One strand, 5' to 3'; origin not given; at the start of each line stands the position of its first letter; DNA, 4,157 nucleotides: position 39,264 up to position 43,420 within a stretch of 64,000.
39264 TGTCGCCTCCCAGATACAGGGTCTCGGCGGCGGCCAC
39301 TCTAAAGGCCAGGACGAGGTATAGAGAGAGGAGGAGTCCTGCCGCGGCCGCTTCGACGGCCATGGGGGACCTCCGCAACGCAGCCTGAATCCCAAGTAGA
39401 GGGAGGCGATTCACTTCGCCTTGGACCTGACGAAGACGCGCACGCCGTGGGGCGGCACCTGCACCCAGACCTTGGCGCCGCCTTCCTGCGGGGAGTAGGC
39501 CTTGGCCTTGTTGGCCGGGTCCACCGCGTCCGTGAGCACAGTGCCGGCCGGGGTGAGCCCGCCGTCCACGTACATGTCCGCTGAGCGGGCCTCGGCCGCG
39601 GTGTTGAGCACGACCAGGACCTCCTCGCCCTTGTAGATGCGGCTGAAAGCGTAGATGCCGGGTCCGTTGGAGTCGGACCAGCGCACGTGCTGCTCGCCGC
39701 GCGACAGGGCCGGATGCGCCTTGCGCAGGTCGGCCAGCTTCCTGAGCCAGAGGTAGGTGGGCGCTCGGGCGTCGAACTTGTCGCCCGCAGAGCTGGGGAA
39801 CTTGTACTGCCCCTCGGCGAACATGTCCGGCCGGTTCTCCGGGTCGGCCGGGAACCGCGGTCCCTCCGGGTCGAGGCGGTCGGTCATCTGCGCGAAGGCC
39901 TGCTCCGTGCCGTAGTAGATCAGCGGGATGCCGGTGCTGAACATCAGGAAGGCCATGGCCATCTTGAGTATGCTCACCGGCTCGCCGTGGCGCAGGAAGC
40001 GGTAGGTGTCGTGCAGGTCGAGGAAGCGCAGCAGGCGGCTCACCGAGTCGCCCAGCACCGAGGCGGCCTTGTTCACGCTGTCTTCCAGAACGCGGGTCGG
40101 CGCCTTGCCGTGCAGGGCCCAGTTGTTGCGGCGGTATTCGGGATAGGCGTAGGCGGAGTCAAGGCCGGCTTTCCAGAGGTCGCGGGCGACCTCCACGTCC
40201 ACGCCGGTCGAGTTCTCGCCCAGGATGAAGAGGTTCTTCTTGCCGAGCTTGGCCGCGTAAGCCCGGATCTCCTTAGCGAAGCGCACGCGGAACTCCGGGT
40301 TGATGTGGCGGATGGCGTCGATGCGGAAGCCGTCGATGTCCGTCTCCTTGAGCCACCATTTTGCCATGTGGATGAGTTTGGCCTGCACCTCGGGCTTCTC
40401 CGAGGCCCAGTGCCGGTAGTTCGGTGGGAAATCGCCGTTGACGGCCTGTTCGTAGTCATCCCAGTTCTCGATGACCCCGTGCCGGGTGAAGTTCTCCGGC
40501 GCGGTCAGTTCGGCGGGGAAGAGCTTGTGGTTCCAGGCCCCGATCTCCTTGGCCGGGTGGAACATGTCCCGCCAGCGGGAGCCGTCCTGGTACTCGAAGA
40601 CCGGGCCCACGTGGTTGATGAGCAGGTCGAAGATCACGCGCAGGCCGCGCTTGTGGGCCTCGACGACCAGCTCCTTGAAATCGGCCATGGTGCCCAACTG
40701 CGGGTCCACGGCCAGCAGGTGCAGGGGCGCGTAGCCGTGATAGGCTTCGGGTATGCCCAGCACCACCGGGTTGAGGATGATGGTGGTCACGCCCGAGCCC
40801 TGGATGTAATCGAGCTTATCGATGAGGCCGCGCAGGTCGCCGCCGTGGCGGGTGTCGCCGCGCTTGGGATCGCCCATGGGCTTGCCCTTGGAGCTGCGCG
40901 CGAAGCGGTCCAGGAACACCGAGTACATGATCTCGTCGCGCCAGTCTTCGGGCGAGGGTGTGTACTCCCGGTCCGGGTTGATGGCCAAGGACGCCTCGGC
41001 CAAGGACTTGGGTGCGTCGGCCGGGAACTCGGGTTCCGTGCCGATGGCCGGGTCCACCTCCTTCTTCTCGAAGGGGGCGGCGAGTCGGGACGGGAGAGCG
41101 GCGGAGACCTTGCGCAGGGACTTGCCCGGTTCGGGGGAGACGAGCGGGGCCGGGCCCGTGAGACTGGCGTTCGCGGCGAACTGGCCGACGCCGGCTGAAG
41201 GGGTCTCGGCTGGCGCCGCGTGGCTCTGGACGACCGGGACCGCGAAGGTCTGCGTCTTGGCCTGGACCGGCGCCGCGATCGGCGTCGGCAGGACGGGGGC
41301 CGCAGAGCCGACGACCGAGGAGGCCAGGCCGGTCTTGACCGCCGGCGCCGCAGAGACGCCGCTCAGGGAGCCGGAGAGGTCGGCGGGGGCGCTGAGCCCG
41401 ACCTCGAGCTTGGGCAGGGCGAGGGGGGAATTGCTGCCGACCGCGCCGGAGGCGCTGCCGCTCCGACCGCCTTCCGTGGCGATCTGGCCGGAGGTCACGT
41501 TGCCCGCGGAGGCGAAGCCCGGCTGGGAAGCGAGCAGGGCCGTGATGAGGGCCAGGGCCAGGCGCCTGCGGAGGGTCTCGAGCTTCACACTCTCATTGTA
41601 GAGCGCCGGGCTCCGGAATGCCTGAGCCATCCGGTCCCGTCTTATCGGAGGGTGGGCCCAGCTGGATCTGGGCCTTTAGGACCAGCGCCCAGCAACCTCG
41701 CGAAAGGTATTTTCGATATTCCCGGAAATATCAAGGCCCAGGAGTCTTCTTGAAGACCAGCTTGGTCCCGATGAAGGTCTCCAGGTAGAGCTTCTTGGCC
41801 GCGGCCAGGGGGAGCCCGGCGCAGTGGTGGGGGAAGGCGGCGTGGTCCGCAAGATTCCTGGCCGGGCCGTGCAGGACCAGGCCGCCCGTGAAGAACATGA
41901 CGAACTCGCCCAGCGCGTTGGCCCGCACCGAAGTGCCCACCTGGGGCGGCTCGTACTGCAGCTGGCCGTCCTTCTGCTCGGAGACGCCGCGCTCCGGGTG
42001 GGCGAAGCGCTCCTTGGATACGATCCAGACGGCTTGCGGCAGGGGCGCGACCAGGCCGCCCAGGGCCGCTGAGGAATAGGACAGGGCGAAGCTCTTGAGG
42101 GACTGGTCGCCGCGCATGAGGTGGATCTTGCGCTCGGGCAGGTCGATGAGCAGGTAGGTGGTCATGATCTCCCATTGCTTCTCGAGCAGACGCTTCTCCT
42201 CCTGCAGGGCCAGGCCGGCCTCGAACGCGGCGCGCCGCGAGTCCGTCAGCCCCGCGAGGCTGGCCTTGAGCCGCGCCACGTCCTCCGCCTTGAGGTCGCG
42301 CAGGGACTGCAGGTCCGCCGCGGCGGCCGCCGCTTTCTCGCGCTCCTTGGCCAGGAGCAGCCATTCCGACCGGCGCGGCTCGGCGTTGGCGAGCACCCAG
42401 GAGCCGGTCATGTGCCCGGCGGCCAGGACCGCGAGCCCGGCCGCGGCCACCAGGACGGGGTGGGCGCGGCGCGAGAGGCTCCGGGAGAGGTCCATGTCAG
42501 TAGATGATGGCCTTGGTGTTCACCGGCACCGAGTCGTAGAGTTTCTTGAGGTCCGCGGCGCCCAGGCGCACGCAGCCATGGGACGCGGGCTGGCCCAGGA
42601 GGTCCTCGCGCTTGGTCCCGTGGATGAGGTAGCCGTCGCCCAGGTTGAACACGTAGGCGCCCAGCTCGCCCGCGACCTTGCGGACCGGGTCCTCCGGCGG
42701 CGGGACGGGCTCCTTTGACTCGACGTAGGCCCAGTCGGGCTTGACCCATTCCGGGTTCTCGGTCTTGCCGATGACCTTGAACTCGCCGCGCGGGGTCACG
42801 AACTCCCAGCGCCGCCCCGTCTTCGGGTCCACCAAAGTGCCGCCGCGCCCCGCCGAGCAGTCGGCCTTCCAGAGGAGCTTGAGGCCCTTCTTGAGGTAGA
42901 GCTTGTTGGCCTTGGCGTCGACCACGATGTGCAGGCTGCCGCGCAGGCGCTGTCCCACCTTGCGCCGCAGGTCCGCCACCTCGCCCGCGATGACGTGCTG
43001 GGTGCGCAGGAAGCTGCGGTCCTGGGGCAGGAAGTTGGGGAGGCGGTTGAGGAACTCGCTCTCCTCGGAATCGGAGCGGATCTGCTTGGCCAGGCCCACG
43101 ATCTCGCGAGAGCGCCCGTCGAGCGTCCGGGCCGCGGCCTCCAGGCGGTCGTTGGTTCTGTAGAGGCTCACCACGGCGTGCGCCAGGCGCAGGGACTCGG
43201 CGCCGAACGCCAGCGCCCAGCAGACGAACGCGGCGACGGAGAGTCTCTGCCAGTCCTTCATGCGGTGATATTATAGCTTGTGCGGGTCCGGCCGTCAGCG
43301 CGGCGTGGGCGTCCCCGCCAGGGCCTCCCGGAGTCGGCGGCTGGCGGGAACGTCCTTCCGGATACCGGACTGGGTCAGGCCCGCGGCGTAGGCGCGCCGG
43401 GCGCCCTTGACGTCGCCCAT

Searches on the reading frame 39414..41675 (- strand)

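Call 35: search_protein_families(library=pfam, proteins=[window:39414-41675:-], max_evalue=0.00001)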
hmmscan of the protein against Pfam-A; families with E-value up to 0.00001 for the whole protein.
window:39414-41675:- (754 aa): 1 family
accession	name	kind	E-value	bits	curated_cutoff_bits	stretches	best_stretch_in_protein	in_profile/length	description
PF00128.31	Alpha-amylase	-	5.3e-44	151.6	22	1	254-597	3-359/446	Alpha amylase, catalytic domain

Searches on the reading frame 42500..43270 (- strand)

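Call 35: search_protein_families(library=pfam, proteins=[window:42500-43270:-], max_evalue=0.00001)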
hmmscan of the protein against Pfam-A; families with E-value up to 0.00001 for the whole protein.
window:42500-43270:- (257 aa): 1 family
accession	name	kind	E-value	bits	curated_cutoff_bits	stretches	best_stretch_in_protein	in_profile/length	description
PF03734.19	YkuD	-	2.7e-21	77.1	23.4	1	114-256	3-146/146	L,D-transpeptidase catalytic domain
